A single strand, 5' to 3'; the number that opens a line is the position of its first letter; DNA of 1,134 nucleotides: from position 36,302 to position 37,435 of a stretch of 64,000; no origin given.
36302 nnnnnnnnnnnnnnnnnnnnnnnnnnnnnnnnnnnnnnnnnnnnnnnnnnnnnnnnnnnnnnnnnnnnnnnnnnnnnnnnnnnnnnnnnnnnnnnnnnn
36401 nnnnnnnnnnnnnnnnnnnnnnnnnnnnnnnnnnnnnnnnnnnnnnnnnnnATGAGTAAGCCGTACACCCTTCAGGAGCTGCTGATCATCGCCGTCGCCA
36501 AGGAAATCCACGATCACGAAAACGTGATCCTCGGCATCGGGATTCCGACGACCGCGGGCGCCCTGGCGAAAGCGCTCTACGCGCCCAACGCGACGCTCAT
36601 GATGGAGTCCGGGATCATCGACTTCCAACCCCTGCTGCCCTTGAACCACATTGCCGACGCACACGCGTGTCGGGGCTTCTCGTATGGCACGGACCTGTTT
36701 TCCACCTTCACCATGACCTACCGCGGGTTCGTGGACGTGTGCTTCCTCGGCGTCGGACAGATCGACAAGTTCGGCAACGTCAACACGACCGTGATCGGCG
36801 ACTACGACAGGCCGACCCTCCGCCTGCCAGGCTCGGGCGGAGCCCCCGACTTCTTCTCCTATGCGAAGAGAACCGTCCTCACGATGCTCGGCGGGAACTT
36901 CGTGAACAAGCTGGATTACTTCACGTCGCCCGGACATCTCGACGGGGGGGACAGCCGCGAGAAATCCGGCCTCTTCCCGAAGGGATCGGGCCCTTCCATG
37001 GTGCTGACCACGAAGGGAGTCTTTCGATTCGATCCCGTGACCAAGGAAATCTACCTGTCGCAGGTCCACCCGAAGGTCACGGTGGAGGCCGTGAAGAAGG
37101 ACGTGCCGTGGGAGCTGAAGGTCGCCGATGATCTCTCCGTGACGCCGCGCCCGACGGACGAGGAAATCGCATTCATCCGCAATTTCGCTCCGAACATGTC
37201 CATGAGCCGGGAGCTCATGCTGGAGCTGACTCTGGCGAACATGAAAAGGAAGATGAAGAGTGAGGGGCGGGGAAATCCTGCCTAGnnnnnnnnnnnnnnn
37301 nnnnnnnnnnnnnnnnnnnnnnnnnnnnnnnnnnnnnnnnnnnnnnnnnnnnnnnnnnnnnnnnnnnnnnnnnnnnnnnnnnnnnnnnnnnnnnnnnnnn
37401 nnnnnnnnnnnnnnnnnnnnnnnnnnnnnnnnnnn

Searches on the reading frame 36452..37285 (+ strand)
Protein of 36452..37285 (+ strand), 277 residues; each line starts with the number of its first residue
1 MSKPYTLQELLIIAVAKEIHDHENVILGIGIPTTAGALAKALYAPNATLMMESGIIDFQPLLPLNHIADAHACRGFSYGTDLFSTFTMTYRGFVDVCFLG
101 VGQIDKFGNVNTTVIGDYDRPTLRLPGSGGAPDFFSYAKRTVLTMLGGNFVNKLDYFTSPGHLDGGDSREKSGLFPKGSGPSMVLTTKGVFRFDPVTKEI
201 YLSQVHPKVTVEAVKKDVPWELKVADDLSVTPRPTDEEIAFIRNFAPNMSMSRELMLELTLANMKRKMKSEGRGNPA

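Call 10: search_protein_families(library=pfam, proteins=[window:36452-37285:+])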
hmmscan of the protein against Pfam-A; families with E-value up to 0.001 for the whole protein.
window:36452-37285:+ (277 aa): 1 family
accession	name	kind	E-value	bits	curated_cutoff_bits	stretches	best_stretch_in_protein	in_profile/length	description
PF01144.29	CoA_trans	-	2.4e-26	93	23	1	12-216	5-216/217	Coenzyme A transferase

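Call 18: search_solved_structures(query=window:36452-37285:+, max_evalue=0.01)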
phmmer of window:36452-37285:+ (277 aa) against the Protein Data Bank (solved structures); distinct sequences matched with E-value up to 0.01: 22.
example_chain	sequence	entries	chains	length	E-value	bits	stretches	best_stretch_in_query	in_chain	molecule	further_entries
1poi_B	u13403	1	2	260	1.6e-39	139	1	5-230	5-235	GLUTACONATE COENZYME A-TRANSFERASE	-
5n02_D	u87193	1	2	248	7e-13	51.6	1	8-145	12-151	Glutaconate CoA-transferase family, subunit B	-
5n01_D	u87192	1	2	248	7e-13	51.6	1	8-145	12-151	Glutaconate CoA-transferase family, subunit B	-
5n00_B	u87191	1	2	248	9.6e-13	51.2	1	8-145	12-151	Glutaconate CoA-transferase family, subunit B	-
5n03_D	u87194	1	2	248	1.3e-12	50.7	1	8-145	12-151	Glutaconate CoA-transferase family, subunit B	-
5mzw_D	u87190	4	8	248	2.4e-12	49.8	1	8-145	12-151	Glutaconate CoA-transferase family, subunit B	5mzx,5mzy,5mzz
6co6_B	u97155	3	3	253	5.1e-08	35.7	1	98-250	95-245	Probable CoA-transferase beta subunit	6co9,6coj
5dbn_B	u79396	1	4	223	2e-07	33.7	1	13-145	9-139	Acetate CoA-transferase subunit beta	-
6con_B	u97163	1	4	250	2.7e-07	33.3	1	33-248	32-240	CoA-transferase subunit beta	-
8k9h_A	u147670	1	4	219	6.9e-07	32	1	7-146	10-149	Butyrate-acetoacetate CoA-transferase subunit B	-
9ctd_C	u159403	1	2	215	8.1e-07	31.7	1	9-146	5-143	3-oxoacid CoA-transferase, B subunit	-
3dlx_A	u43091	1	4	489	1e-06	31.4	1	7-145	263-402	Succinyl-CoA:3-ketoacid-coenzyme A transferase 1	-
9csc_B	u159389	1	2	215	4.9e-06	29.2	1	9-146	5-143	3-oxoacid CoA-transferase, B subunit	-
9cq2_B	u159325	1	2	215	1.3e-05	27.8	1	9-146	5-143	3-oxoacid CoA-transferase, B subunit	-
1ooz_A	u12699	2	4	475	2.2e-05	27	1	8-145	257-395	Succinyl-CoA:3-ketoacid-coenzyme A transferase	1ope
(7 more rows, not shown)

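Call 36: search_solved_structures(query=window:36452-37285:+, max_evalue=1e-10, show_alignments=3)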
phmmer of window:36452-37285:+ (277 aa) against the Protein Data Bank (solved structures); distinct sequences matched with E-value up to 1e-10: 6.
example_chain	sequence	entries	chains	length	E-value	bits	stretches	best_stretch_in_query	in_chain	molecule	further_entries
1poi_B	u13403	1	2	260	1.6e-39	139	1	5-230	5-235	GLUTACONATE COENZYME A-TRANSFERASE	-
5n02_D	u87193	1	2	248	7e-13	51.6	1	8-145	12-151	Glutaconate CoA-transferase family, subunit B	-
5n01_D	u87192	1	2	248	7e-13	51.6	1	8-145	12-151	Glutaconate CoA-transferase family, subunit B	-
5n00_B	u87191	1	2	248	9.6e-13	51.2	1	8-145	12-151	Glutaconate CoA-transferase family, subunit B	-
5n03_D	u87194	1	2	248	1.3e-12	50.7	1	8-145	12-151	Glutaconate CoA-transferase family, subunit B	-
5mzw_D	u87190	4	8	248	2.4e-12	49.8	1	8-145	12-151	Glutaconate CoA-transferase family, subunit B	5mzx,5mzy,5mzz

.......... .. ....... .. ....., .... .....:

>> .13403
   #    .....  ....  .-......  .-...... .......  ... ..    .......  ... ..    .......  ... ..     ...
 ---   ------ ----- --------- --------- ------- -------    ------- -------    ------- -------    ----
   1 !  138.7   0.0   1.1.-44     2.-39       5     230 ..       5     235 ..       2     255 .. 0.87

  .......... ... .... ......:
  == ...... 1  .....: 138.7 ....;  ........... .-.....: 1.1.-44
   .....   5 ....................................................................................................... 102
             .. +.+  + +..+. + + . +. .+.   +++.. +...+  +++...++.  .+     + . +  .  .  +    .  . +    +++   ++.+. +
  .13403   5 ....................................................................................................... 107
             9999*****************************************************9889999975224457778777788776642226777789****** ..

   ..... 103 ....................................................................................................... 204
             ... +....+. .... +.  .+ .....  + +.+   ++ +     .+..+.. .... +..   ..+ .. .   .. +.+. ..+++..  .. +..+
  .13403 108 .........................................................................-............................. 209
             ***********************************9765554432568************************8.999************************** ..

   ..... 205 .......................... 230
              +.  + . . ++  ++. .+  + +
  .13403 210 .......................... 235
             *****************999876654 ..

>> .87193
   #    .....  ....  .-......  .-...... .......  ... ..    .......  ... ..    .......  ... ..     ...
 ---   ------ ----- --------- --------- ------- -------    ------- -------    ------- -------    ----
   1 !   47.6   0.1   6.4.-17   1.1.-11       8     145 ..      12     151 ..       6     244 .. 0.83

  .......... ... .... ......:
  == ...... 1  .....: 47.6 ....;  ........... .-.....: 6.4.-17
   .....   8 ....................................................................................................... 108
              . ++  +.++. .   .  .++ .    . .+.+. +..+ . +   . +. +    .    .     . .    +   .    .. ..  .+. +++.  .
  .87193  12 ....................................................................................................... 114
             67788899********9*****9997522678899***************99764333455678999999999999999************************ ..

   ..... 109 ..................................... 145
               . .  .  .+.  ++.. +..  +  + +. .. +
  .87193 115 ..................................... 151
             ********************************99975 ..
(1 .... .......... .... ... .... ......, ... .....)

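Call 42: search_protein_families(library=ncbifam, proteins=[window:36452-37285:+], max_evalue=0.00001)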
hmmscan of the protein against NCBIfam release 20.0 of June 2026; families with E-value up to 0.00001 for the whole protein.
window:36452-37285:+ (277 aa): 1 family
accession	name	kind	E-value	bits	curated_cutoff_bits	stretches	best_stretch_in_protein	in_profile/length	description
TIGR02428.1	pcaJ_scoB_fam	subfamily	2.9e-11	43.2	243.55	1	13-145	8-141/207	3-oxoacid CoA-transferase subunit B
